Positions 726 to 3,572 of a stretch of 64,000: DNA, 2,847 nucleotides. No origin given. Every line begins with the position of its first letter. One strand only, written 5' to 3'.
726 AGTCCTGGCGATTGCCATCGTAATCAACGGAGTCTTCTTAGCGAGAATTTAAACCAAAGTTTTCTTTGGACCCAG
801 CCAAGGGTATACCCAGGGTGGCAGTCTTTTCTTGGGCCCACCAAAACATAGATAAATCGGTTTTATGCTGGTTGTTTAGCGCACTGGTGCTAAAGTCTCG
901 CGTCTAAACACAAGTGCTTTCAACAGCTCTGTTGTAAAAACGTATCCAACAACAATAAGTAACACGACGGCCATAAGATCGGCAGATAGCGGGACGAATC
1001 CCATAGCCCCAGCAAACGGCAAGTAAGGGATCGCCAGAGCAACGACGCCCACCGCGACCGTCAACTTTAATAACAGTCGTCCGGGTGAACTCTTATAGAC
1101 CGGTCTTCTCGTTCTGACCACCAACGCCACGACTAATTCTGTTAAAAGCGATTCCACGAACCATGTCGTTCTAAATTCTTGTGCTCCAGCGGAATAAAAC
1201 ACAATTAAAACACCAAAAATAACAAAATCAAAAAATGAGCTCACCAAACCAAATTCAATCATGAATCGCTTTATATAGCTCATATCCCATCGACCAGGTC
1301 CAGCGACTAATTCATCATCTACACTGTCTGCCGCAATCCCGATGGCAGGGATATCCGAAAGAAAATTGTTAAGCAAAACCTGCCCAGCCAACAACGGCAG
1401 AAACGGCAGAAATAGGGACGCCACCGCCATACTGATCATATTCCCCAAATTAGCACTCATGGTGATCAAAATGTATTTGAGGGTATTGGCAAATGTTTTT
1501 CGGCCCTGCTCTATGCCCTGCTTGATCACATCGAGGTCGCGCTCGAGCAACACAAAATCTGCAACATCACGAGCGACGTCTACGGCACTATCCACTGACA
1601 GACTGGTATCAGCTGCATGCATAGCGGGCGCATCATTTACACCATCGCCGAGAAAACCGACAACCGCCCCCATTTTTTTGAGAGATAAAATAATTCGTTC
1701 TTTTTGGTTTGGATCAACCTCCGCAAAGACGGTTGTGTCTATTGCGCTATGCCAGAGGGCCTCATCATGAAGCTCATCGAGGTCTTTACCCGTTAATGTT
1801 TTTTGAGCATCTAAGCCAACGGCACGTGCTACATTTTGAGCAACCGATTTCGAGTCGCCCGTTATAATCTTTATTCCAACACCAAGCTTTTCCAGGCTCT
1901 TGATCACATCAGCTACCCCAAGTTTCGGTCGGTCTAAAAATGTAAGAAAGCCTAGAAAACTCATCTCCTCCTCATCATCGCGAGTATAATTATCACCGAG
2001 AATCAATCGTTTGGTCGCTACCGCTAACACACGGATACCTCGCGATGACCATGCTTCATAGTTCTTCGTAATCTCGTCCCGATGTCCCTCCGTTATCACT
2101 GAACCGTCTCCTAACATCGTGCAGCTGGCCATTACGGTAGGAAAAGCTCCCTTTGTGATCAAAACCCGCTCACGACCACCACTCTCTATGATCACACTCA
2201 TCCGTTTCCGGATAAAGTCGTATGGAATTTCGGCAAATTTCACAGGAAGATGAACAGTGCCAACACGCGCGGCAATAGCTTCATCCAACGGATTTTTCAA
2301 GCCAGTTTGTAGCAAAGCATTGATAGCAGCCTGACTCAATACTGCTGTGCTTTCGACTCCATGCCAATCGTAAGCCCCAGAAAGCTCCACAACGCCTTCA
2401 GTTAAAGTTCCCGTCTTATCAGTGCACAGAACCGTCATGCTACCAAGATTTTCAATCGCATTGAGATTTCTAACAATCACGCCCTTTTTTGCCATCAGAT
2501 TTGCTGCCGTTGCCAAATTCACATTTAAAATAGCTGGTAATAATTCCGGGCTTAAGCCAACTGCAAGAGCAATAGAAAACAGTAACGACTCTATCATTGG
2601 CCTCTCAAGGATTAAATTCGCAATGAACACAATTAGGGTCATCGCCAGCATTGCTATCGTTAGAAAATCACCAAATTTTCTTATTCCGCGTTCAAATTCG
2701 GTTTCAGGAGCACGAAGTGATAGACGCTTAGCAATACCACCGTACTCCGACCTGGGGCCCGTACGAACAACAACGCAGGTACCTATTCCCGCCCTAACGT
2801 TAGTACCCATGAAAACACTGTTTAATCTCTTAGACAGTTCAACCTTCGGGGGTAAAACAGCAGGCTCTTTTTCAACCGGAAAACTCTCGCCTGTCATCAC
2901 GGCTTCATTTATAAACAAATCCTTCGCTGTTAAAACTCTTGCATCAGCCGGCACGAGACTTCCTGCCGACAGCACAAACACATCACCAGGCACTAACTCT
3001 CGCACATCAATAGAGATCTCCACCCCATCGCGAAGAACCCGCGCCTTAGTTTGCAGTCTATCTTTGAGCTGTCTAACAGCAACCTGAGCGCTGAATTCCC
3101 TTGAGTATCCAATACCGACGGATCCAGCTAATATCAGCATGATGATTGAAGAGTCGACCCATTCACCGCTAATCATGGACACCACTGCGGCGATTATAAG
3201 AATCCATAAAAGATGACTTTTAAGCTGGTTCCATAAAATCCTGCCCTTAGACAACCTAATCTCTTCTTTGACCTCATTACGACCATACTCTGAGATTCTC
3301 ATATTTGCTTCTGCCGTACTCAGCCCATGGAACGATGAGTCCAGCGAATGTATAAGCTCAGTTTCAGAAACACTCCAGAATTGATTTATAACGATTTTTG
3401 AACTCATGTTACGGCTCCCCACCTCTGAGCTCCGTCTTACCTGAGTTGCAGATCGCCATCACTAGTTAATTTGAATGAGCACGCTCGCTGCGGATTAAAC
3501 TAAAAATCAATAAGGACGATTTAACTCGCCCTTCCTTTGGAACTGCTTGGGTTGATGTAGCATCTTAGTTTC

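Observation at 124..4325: mgtA-type ATPase cassette bracketed by 250-bp direct duplications of its insertion site, with no mobility gene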

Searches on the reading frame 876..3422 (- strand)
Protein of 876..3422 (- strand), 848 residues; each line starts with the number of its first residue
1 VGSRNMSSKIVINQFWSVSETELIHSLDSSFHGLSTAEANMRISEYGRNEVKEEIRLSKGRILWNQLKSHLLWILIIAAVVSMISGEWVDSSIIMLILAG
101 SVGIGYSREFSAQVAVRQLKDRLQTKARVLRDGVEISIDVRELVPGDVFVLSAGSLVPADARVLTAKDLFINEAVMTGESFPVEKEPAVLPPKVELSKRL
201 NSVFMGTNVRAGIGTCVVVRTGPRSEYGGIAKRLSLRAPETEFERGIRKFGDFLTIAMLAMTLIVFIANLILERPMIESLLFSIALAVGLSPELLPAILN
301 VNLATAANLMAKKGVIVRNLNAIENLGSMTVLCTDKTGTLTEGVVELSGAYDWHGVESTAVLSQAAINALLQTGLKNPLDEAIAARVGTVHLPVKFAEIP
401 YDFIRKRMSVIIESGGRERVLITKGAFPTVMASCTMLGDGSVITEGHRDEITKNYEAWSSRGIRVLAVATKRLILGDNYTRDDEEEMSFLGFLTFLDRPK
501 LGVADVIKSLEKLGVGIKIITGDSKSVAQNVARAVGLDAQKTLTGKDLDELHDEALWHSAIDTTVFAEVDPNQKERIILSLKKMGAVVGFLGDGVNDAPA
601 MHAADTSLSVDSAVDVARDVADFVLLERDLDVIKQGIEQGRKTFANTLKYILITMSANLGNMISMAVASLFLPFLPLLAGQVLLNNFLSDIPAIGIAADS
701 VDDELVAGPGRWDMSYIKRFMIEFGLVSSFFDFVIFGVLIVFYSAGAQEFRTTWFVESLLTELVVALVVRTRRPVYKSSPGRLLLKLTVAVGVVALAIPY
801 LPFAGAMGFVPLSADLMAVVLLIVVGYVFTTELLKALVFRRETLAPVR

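Call 9: search_protein_families(library=pfam, proteins=[window:876-3422:-], max_evalue=0.01)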
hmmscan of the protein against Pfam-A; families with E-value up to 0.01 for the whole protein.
window:876-3422:- (848 aa): 5 families
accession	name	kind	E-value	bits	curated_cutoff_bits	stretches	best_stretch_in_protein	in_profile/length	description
PF00122.25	E1-E2_ATPase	-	4.8e-44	150.5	28.1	1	123-313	3-181/181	E1-E2 ATPase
PF00689.26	Cation_ATPase_C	-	5.1e-19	69.1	27.3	1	674-836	1-174/175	Cation transporting ATPase, C-terminus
PF00690.31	Cation_ATPase_N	-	2e-15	56.6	20.4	1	16-82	2-69/69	Cation transporter/ATPase, N-terminus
PF00702.32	Hydrolase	-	1.2e-14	55.7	26.4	1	331-605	3-191/191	haloacid dehalogenase-like hydrolase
PF13246.12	Cation_ATPase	-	1.7e-05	25.2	21.7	1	395-436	48-90/91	Cation transport ATPase (P-type)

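Call 12: find_encoding_contigs(protein=window:876-3407:-, flank=10000, max_places=10)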
Protein window:876-3407:- (843 aa): 1 contig read that carries it; 1 place shown.
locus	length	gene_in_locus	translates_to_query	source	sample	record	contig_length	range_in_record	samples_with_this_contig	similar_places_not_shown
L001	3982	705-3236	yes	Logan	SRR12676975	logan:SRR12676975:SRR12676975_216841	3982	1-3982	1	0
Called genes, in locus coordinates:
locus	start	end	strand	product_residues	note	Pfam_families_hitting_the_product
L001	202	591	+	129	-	PF00027:cNMP_binding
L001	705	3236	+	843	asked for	PF00690:Cation_ATPase_N, PF00122:E1-E2_ATPase, PF00702:Hydrolase, PF13246:Cation_ATPase, PF00689:Cation_ATPase_C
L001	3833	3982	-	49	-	?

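Call 21: find_homologous_proteins(query=window:876-3407:-, max_evalue=1e-50)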
Query window:876-3407:- (843 aa): 8000 proteins with E <= 1e-50 among 8000 candidates; the best 120 are listed.
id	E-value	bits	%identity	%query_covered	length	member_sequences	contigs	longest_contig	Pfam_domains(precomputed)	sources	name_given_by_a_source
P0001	0.0e+0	1817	100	100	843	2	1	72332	PF00702.33,PF13246.13,PF00689.27,PF00690.32,PF00122.26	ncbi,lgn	ncbi:MAG: magnesium-translocating P-type ATPase [bacterium]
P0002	0.0e+0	1288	71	98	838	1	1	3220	PF00702.33,PF13246.13,PF00689.27,PF00690.32,PF00122.26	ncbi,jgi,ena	-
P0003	0.0e+0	1287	71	98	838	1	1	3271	PF00702.33,PF13246.13,PF00689.27,PF00690.32,PF00122.26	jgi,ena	jgi:Mg2+-importing ATPase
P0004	0.0e+0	1286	71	98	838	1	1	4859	PF00702.33,PF13246.13,PF00689.27,PF00690.32,PF00122.26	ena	-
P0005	0.0e+0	1197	66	98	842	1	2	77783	PF00702.33,PF13246.13,PF00689.27,PF00690.32,PF00122.26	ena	-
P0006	0.0e+0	1196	67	97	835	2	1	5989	PF00702.33,PF13246.13,PF00689.27,PF00690.32,PF00122.26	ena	-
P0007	0.0e+0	1124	63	99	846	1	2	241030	PF00702.33,PF13246.13,PF00689.27,PF00690.32,PF00122.26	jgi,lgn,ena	-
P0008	0.0e+0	1101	62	98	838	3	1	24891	PF00702.33,PF13246.13,PF00689.27,PF00690.32,PF00122.26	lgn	-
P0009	0.0e+0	1101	62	98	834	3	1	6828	PF00702.33,PF13246.13,PF00689.27,PF00690.32,PF00122.26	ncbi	-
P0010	0.0e+0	1088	61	98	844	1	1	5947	PF00702.33,PF13246.13,PF00689.27,PF00690.32,PF00122.26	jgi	jgi:Mg2+-importing ATPase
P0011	0.0e+0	1084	61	98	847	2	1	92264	PF00702.33,PF13246.13,PF00689.27,PF00690.32,PF00122.26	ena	-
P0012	0.0e+0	1084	61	98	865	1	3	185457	PF00702.33,PF13246.13,PF00689.27,PF00690.32,PF00122.26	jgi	jgi:Mg2+-importing ATPase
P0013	0.0e+0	1083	61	98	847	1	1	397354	PF00702.33,PF13246.13,PF00689.27,PF00690.32,PF00122.26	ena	-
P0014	0.0e+0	1082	61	99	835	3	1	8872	PF00702.33,PF13246.13,PF00689.27,PF00690.32,PF00122.26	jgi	jgi:Mg2+-importing ATPase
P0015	0.0e+0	1080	61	98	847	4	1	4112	PF00702.33,PF13246.13,PF00689.27,PF00690.32,PF00122.26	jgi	jgi:Mg2+-importing ATPase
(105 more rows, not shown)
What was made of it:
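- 876..3407 (-): Intact mgtA-type Mg2+-translocating P-type ATPase (843 aa), the cargo. The best non-self homologue is 71% identical (call 21).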

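Call 22: find_encoding_contigs(protein=P0004, flank=10000, max_places=4)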
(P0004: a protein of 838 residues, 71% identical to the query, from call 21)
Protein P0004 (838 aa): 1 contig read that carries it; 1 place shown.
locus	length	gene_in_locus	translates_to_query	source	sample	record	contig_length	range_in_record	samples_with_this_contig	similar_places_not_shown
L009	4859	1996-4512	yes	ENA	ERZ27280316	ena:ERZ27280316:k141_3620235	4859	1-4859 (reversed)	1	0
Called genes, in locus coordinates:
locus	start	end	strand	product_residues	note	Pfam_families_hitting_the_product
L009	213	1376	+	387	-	PF13551:HTH_29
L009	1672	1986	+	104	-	-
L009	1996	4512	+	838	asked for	PF00690:Cation_ATPase_N, PF00122:E1-E2_ATPase, PF00702:Hydrolase, PF13246:Cation_ATPase, PF00689:Cation_ATPase_C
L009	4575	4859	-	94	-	?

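Call 23: find_encoding_contigs(protein=P0005, flank=10000, max_places=4)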
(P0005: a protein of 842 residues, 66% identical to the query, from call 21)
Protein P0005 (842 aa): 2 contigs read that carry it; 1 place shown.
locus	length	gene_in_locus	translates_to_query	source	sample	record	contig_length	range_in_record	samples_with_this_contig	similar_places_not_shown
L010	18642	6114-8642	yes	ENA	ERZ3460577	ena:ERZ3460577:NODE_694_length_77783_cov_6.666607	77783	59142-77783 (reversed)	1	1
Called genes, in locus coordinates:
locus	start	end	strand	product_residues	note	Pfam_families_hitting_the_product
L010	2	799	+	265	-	?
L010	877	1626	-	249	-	PF08857:ParBc_2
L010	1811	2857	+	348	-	PF08240:ADH_N, PF01262:AlaDh_PNT_C (weak), PF00107:ADH_zinc_N, PF13602:ADH_zinc_N_2 (faint)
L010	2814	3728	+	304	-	PF02678:Pirin, PF05726:Pirin_C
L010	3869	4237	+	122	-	-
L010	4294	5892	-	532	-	PF17900:Peptidase_M1_N, PF01433:Peptidase_M1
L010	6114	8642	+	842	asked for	PF00690:Cation_ATPase_N, PF00122:E1-E2_ATPase, PF00702:Hydrolase, PF13246:Cation_ATPase, PF00689:Cation_ATPase_C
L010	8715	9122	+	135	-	PF04134:DCC1-like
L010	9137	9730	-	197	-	-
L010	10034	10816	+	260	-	-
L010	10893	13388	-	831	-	PF02353:CMAS (weak), PF08241:Methyltransf_11, PF08242:Methyltransf_12, PF13489:Methyltransf_23, PF13649:Methyltransf_25, PF13847:Methyltransf_31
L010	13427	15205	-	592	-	PF11028:TMEM260_N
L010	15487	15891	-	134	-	PF07963:N_methyl, PF14245:Pilin_PilA (weak)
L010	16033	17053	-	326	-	PF00582:Usp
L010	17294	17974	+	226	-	-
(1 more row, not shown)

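Call 43: search_protein_families(library=ncbifam, proteins=[window:876-3407:-], max_evalue=0.01)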
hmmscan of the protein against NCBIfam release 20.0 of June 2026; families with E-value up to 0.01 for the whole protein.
window:876-3407:- (843 aa): 21 families
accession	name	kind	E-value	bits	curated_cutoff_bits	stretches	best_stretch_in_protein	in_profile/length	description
TIGR01524.1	ATPase-IIIB_Mg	equivalog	4.5e-212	706.4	610.75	1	13-836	18-863/867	magnesium-translocating P-type ATPase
NF011702.0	PRK15122.1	subfamily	5.4e-196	653.4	975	1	14-836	35-902/907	magnesium-translocating P-type ATPase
TIGR01647.1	ATPase-IIIA_H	equivalog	8.8e-125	417.7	615.5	1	28-790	1-749/755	plasma-membrane proton-efflux P-type ATPase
TIGR01522.1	ATPase-IIA2_Ca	equivalog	1.1e-107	360.9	798.3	1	17-738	11-746/854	calcium-transporting P-type ATPase, PMR1-type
TIGR01116.1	ATPase-IIA1_Ca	equivalog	2.4e-97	327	703.4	2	60-337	3-278/799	calcium-translocating P-type ATPase, SERCA-type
TIGR01523.1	ATPase-IID_K-Na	equivalog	1.4e-81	274.5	645.05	3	391-666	486-778/997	potassium/sodium efflux P-type ATPase, fungal-type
TIGR01517.1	ATPase-IIB_Ca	equivalog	3.7e-77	260.3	507.05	1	26-759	53-804/882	calcium-translocating P-type ATPase, PMCA-type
TIGR01494.1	ATPase_P-type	subfamily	5.2e-72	242.8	62.3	3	235-535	125-368/478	HAD-IC family P-type ATPase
TIGR01106.1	ATPase-IIC_X-K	subfamily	2.7e-63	214.2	946.1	3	91-340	114-360/997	Na,H/K antiporter P-type ATPase subunit alpha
TIGR01657.1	P-ATPase-V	hypoth_equivalog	9.1e-63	212.2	618.25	3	25-350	136-474/1055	ATP13A2 family polyamine export P-type ATPase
TIGR01525.1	ATPase-IB_hvy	subfamily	2.6e-62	211.4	346.25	2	70-533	5-428/560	heavy metal translocating P-type ATPase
TIGR01512.1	ATPase-IB2_Cd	subfamily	2.1e-50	171.8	313.5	3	69-344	4-254/494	cadmium family heavy metal-translocating P-type ATPase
TIGR01511.1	ATPase-IB1_Cu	subfamily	3.2e-41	141.8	397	3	87-346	48-283/542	copper-translocating P-type ATPase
NF008262.1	PRK11033.1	equivalog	2.2e-32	112.4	1005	2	70-542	182-608/731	zinc/cadmium/mercury/lead-transporting ATPase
NF033775.1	P_type_ZntA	exception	3.4e-28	98.4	1240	2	71-392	188-495/732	Zn(II)/Cd(II)/Pb(II) translocating P-type ATPase ZntA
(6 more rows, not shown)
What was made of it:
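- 876..3407 (-): TIGR01524 at 706 bits against a cutoff of 611, and five Pfam domains (calls 9, 43).
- On Magnesium-translocating P-type ATPase (MgtA, TIGR01524), for the cargo: 706 bits against a cutoff of 611, residues 13-836 of 843 (call 43).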

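Call 60: list_cluster_members(proteins=[P0001, P0124, P0121])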
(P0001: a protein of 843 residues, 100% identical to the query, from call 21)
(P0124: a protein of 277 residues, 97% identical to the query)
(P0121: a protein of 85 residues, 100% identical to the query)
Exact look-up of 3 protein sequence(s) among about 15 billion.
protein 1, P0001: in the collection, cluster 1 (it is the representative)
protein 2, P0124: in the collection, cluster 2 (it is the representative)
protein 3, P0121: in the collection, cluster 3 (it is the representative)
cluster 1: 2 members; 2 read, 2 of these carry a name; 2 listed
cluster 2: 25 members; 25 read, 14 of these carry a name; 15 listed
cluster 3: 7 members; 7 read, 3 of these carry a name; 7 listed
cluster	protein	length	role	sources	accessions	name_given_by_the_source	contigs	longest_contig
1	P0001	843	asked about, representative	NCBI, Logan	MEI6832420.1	MAG: magnesium-translocating P-type ATPase [bacterium]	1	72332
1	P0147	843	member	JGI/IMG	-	P-type Mg2+ transporter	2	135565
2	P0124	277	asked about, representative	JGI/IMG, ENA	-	-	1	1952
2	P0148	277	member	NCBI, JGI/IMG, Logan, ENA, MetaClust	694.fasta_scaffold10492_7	hypothetical protein | \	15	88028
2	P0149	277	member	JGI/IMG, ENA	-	hypothetical protein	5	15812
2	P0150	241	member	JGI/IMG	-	hypothetical protein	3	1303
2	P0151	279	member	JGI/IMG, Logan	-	hypothetical protein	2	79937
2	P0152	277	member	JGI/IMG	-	hypothetical protein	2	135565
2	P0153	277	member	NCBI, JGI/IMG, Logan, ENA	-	hypothetical protein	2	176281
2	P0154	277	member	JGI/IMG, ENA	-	hypothetical protein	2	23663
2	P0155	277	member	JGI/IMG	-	hypothetical protein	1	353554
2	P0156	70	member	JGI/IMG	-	hypothetical protein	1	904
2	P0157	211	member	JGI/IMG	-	hypothetical protein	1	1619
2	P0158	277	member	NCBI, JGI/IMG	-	hypothetical protein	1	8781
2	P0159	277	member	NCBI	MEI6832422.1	MAG: hypothetical protein WCL28_00390 [bacterium]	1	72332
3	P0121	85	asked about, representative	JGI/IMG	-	CRP-like cAMP-binding protein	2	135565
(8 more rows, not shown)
